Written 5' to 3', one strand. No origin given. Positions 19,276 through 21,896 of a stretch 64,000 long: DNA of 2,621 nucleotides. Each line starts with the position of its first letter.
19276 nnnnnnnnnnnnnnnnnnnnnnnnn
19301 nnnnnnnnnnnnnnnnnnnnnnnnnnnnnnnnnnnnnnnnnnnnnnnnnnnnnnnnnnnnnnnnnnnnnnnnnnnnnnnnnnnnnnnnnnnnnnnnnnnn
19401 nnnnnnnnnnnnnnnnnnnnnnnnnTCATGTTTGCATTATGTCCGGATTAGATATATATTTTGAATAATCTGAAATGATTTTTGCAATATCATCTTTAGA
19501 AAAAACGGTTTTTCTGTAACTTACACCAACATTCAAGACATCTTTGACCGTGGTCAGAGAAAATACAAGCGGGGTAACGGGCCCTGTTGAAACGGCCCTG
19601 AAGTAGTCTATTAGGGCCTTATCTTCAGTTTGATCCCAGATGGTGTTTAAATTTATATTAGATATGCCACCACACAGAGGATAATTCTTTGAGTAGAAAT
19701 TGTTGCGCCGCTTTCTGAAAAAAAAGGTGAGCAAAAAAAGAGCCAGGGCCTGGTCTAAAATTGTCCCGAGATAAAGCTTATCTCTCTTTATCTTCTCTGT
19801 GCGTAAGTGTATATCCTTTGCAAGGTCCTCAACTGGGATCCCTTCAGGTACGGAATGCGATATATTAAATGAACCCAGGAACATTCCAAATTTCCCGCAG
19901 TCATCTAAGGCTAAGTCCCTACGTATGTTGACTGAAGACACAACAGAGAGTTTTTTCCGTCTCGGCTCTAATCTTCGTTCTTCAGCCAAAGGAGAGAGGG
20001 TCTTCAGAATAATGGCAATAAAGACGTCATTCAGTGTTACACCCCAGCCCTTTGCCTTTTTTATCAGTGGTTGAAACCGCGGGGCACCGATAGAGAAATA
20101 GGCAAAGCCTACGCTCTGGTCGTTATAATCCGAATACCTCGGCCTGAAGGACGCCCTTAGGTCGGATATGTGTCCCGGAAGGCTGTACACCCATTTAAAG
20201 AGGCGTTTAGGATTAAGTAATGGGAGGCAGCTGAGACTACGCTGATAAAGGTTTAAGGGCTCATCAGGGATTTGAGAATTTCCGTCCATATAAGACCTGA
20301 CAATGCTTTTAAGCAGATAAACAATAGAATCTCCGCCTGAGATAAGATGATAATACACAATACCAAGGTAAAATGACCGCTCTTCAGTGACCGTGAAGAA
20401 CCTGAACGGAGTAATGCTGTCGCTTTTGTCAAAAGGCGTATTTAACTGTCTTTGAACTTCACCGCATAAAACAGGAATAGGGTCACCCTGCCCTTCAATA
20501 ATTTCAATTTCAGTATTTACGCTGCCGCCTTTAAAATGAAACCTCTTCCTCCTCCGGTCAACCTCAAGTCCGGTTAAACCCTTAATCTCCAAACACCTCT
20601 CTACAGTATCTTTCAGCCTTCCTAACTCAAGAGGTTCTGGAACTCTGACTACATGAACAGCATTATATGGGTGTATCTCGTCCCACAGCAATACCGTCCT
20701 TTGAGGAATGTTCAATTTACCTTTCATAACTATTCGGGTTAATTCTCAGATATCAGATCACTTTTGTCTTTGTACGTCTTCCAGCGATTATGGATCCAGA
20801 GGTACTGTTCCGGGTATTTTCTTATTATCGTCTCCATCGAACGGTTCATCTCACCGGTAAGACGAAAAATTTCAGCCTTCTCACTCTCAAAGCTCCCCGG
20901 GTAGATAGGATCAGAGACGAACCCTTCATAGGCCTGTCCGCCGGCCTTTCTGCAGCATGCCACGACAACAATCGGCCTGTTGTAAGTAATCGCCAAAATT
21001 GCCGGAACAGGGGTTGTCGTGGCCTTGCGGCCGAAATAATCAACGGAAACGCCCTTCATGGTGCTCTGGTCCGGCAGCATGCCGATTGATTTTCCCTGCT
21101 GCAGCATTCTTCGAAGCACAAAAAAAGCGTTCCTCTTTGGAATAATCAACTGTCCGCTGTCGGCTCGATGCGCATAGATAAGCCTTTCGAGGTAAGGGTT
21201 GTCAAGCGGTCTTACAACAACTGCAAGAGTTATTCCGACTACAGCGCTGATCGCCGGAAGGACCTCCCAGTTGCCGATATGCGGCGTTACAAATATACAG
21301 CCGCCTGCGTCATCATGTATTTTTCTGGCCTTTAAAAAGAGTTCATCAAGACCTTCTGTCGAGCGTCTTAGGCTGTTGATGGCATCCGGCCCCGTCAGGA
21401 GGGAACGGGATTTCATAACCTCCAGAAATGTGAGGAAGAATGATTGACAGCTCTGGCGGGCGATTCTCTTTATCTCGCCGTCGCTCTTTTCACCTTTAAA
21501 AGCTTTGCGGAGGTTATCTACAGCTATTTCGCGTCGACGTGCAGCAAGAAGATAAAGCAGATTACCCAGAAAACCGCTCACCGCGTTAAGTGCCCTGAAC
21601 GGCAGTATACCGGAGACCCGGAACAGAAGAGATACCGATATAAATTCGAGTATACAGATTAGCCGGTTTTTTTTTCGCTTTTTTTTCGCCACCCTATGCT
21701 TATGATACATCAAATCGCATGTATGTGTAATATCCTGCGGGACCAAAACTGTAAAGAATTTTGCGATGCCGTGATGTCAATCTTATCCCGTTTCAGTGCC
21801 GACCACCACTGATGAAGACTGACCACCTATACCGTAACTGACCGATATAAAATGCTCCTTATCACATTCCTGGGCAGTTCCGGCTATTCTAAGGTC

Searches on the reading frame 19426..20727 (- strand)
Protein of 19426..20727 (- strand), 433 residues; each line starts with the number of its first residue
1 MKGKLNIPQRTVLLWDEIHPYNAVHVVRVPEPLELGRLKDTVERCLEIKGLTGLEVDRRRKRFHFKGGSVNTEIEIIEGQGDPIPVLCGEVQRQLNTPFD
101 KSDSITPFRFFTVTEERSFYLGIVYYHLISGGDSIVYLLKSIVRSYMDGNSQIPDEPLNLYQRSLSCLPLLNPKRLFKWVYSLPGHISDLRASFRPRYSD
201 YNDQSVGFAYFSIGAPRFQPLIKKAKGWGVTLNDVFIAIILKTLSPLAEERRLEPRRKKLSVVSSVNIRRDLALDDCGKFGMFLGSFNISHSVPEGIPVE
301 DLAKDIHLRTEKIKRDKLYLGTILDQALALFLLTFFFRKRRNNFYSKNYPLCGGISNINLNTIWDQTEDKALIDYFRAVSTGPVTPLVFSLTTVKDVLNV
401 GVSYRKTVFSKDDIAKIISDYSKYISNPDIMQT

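Call 4: search_protein_families(library=pfam, proteins=[window:19426-20727:-], max_evalue=0.01)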
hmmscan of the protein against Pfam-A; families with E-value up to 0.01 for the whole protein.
window:19426-20727:- (433 aa): 1 family
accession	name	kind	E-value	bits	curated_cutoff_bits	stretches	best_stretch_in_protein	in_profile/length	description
PF00668.25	Condensation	-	9.2e-06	25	30.6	1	91-161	103-175/456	Condensation domain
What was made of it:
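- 19426..20727 (-): Free-standing condensation-domain (PapA5/NRPS C-type) protein. Accessory tail, probably a carrier-protein-dependent acyltransferase. Pfam Condensation 25 bits, below the gathering score (call 4).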

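Call 21: search_protein_families(library=ncbifam, proteins=[window:19426-20727:-], max_evalue=0.01)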
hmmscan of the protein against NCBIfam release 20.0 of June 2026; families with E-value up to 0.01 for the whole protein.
window:19426-20727:- (433 aa): 0 families

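Call 46: find_homologous_proteins(query=window:19426-20727:-, max_evalue=0.001)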
Query window:19426-20727:- (433 aa): 778 proteins with E <= 0.001 among 5262 candidates; the best 120 are listed.
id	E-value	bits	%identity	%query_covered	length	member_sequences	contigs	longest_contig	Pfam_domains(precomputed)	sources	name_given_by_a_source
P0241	2.8e-290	980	99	100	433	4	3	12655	PF00668.26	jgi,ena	jgi:hypothetical protein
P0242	9.9e-180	616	62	98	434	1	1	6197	PF00668.26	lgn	-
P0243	3.0e-178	611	61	99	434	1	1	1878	PF00668.26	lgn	-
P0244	8.9e-177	606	62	99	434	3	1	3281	PF00668.26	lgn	-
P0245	2.4e-176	605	61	100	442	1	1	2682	PF00668.26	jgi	jgi:hypothetical protein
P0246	4.4e-176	604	61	99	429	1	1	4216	PF00668.26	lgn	-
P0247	5.8e-176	604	61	99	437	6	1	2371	PF00668.26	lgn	-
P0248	2.7e-175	602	60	99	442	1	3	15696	PF00668.26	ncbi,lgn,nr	ncbi:MAG: hypothetical protein HZC48_13785 [Nitrospirae bacterium]|nr:hypothetical protein [Nitrospi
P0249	9.8e-175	600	60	99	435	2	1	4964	PF00668.26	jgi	jgi:NRPS condensation-like uncharacterized protein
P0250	1.6e-174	599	61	99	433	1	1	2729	PF00668.26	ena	-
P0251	2.8e-174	598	58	100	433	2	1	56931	PF00668.26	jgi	jgi:NRPS condensation-like uncharacterized protein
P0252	9.5e-174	596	61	99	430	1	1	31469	PF00668.26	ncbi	ncbi:MAG: hypothetical protein AB1306_01635 [Nitrospirota bacterium]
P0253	1.9e-172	592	60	99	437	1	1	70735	PF00668.26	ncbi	-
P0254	8.6e-172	590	60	98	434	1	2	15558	PF00668.26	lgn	-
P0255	2.2e-170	585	60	99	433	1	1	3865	PF00668.26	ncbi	-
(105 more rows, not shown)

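Call 56: predict_structure(alignment_id=A2)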
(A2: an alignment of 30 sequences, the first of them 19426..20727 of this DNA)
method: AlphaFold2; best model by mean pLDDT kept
length: 433 residues; sequences in the alignment: 30
mean_pLDDT: 86.8   pTM: 0.90
mean pLDDT of the five models: 86.8, 86.0, 85.6, 84.7, 83.1
residues with pLDDT >= 90: 206; 70-90: 185; 50-70: 40; < 50: 2
segments of 3 or more residues with pLDDT < 50: none
pLDDT, mean of each block of 10 residues (from residue 1): 86 89 93 92 89 88 86 85 92 94 85 92 90 86 84 64 57 85 91 92 93 93 94 95 92 91 82 62 85 92 96 89 89 87 86 90 65 84 90 91 96 96 85 61
secondary structure, 60 per line:
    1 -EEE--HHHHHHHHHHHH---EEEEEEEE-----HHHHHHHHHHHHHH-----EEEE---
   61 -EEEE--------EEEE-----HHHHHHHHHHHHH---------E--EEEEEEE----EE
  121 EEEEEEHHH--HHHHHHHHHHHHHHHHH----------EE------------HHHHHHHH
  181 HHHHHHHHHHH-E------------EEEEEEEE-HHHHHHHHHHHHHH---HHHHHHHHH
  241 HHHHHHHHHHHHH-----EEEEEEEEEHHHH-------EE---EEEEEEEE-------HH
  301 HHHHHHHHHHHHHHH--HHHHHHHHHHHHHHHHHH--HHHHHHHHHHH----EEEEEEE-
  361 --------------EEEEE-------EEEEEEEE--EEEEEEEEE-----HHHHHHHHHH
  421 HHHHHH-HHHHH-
elements in order: E2-4 H7-18 E22-29 H35-48 E54-57 E62-65 E74-77 H83-95 E108-114 E119-126 H132-148 H173-191 E206-213 H215-228 H232-253 E259-267 H268-271 E284-291 H299-315 H318-335 H338-348 E353-359 E375-379 E387-394 E397-405 H411-426 H428-432

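Call 59: fold_search(model_id=the predicted structure, library=pdb)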
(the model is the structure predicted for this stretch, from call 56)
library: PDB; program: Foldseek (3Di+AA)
matches with E <= 10: 894; with E <= 0.001: 352
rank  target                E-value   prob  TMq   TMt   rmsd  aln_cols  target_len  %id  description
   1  8f7f                  7.6e-22  1.00  0.60  0.61   6.6       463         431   16  The condensation domain of surfactin A synthetase C in space group P43212 (released 2023-11-22)
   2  8f7h                  9.7e-22  1.00  0.59  0.60   7.0       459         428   15  The condensation domain of surfactin A synthetase C variant 18b in space group P212121 (released 2023-11-22)
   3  8f7g                  1.1e-21  1.00  0.63  0.64   6.6       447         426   15  The condensation domain of surfactin A synthetase C in space group P212121 (released 2023-11-22)
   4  8s6l                  5.8e-21  1.00  0.78  0.78   4.1       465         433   13  AzeD dehydratase of Pseudomonas aeruginosa (released 2025-03-12)
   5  6p1j_A                1.9e-20  1.00  0.64  0.33   5.5       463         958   14  The structure of condensation and adenylation domains of teixobactin-producing nonribosomal peptide synthetase Txo2 se (released 2019-05-29)
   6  6p1j_B                2.6e-20  1.00  0.64  0.33   5.5       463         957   14  The structure of condensation and adenylation domains of teixobactin-producing nonribosomal peptide synthetase Txo2 se (released 2019-05-29)
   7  5t3e_B                3.5e-20  1.00  0.73  0.74   5.0       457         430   11  Crystal structure of a nonribosomal peptide synthetase heterocyclization domain. (released 2016-11-02)
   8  7r9x_A                4.4e-20  1.00  0.64  0.66   5.8       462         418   14  Crystal structure of a dehydrating condensation domain, AmbE-CmodAA, involved in nonribosomal peptide synthesis (released 2022-07-13)
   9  5t81_A                6.3e-20  1.00  0.67  0.59   6.0       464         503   11  Rhombohedral crystal form of the EpoB NRPS cyclization-docking bidomain from Sorangium cellulosum (released 2016-11-09)
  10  9bfd_B                6.3e-20  1.00  0.61  0.30   7.0       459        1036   13  Tyrocidine synthetase modules 1 and 2 crosslinked in the condensation state, complex A (released 2024-10-09)
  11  5t3e_A                8.1e-20  1.00  0.70  0.70   5.2       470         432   12  Crystal structure of a nonribosomal peptide synthetase heterocyclization domain. (released 2016-11-02)
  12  4jn5_A                8.6e-20  1.00  0.65  0.65   6.9       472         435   14  Crystal structures of the first condensation domain of the CDA synthetase (released 2013-06-19)
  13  7jtj                  2.1e-19  1.00  0.71  0.72   5.2       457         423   12  Crystal structure of the second heterocyclization domain of yersiniabactin synthetase (released 2021-10-06)
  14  4tx3_B                2.2e-19  1.00  0.60  0.58   6.7       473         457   12  Complex of the X-domain and OxyB from Teicoplanin Biosynthesis (released 2015-02-04)
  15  7ly4_E                2.4e-19  1.00  0.69  0.39   5.7       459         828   12  Cryo-EM structure of the elongation module of the bacillamide NRPS, BmdB, in complex with the oxidase, BmdC (released 2022-02-02)
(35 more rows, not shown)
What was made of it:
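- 19426..20727 (-): Foldseek gives C domains at E 1e-22, AzeD at TM 0.78, and also matches PapA5 (calls 56 and 59).
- On NRPS condensation-domain superfamily (free-standing, PapA5-like): Foldseek E 7.6e-22 and TM up to 0.78 (call 59).
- C-domain enzymes such as PapA5 acylate non-LPS lipids (call 59).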

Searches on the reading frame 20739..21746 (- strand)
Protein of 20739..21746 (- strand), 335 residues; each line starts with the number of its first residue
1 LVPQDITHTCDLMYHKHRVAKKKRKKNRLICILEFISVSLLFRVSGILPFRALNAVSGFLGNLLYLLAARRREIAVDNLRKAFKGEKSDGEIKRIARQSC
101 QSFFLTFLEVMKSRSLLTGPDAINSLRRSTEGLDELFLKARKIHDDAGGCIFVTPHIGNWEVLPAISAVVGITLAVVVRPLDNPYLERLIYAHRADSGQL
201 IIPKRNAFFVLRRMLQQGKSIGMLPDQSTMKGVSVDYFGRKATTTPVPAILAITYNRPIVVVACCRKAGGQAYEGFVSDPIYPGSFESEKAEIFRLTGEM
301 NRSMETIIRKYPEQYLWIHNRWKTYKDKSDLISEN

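Call 4: search_protein_families(library=pfam, proteins=[window:20739-21746:-], max_evalue=0.01)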
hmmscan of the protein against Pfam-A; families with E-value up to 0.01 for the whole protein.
window:20739-21746:- (335 aa): 1 family
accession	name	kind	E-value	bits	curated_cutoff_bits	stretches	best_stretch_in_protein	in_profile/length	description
PF03279.18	Lip_A_acyltrans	-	6.1e-47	160.7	22.3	1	23-324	5-295/295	Bacterial lipid A biosynthesis acyltransferase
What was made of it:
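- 20739..21746 (-): LpxL/LpxM-family acyl-ACP-dependent acyltransferase, the last gene of the conserved core. Lip_A_acyltrans 160.7 bits over the full length (call 4).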

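Call 21: search_protein_families(library=ncbifam, proteins=[window:20739-21746:-], max_evalue=0.01)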
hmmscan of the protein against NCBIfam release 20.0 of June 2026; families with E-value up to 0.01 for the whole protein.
window:20739-21746:- (335 aa): 17 families
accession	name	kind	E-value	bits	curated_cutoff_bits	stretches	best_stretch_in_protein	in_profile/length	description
NF005120.0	PRK06553.1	equivalog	3.3e-42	144.9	273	1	37-323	26-307/308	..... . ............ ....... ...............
NF006270.0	PRK08419.1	equivalog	2.2e-38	132.3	248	1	39-326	11-292/298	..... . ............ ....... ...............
NF006487.0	PRK08905.1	equivalog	1.9e-36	125.6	281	1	38-326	3-277/290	lysophospholipid acyltransferase family protein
NF004569.0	PRK05906.1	equivalog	1.4e-29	103.2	439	1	26-324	9-314/454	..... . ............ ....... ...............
TIGR02207.1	lipid_A_htrB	subfamily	5.2e-28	98.3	297.8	1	35-328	16-297/303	LpxL/LpxP family Kdo(2)-lipid IV(A) lauroyl/palmitoleoyl acyltransferase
NF005340.0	PRK06860.1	subfamily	2.2e-24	86.2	398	1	35-329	22-304/309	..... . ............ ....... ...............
NF004191.0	PRK05646.1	equivalog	1.1e-21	77.4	491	1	35-326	19-299/310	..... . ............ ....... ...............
NF005150.0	PRK06628.1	equivalog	2.6e-21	76.3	350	1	28-323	7-289/290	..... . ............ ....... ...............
NF006432.0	PRK08706.1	equivalog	3.5e-19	69.2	384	1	43-327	9-283/289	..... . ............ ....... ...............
NF005919.0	PRK07920.1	equivalog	1.3e-18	67.1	209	1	45-322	22-293/311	phosphatidylinositol mannoside acyltransferase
TIGR02208.1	lipid_A_msbB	equivalog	1.7e-18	66.9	336.05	1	38-327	21-299/305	lauroyl-Kdo(2)-lipid IV(A) myristoyltransferase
NF006438.0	PRK08734.1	equivalog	1.3e-17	63.8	363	1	45-323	17-286/305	lauroyl acyltransferase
NF004190.0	PRK05645.1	equivalog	1.3e-17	63.8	377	1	42-325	13-287/295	lysophospholipid acyltransferase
NF005399.0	PRK06946.1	subfamily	1.5e-17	63.8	343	1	40-325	12-286/294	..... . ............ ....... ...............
NF006507.0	PRK08943.1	subfamily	1.4e-16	60.4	337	1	43-329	35-311/322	lipid A biosynthesis (KDO)2-(lauroyl)-lipid IVA acyltransferase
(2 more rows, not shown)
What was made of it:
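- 20739..21746 (-): NCBIfam lipid A lauroyl acyltransferase models score below their cutoffs (call 21).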

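Call 77: search_solved_structures(query=window:20739-21746:-, max_evalue=1, show_alignments=2)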
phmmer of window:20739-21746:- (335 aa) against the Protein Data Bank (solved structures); distinct sequences matched with E-value up to 1: 9.
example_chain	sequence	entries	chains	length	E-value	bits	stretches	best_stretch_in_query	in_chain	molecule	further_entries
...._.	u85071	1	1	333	4.8e-10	42.4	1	148-324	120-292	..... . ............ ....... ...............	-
5knk_B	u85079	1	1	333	3.3e-09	39.7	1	148-324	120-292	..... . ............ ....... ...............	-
5oce_A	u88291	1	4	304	1.6e-05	27.6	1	145-322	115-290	Phosphatidylinositol mannoside acyltransferase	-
5f2t_A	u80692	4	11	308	1.6e-05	27.5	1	145-322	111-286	Phosphatidylinositol mannoside acyltransferase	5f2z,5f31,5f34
7ojt_A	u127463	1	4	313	1.7e-05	27.5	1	145-322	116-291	Phosphatidylinositol mannoside acyltransferase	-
2cbt_A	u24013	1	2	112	0.22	14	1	257-325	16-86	NEOCARZINOSTATIN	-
1jhc_A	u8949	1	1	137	0.71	12.3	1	195-240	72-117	LEXA REPRESSOR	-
5dyk_A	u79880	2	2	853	0.83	12.1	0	196-320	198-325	CGMP-dependent protein kinase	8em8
2www_A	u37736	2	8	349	0.88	12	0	86-145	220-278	METHYLMALONIC ACIDURIA TYPE A PROTEIN, MITOCHONDRIAL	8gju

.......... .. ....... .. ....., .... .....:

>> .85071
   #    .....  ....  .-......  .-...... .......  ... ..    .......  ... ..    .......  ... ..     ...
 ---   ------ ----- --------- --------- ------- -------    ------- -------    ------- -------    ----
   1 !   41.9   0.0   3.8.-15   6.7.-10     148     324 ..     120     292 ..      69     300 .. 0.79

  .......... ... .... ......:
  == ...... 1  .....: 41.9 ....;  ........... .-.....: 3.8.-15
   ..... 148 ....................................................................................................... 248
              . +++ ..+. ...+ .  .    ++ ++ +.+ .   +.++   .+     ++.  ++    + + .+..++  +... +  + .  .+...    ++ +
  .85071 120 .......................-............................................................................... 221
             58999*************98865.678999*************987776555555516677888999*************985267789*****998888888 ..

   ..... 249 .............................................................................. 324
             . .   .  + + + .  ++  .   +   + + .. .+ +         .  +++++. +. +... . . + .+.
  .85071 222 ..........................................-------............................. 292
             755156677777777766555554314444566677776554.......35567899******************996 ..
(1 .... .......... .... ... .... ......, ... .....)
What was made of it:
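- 20739..21746 (-): The best PDB hit is A. baumannii LpxM, with PHIGNWE aligned to its H-x4-E dyad (call 77).
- On LpxL/LpxM (PF03279) late acyltransferases: PHIGNWE aligns with PHFGTWE of LpxM (call 77).
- The best solved relative of the acyltransferase is LpxM, ahead of mycobacterial PatA (call 77). PF03279 includes the PIM acyltransferase PatA, which is also matched (27.5 bits, call 77). LpxM scores higher than PatA (call 77).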
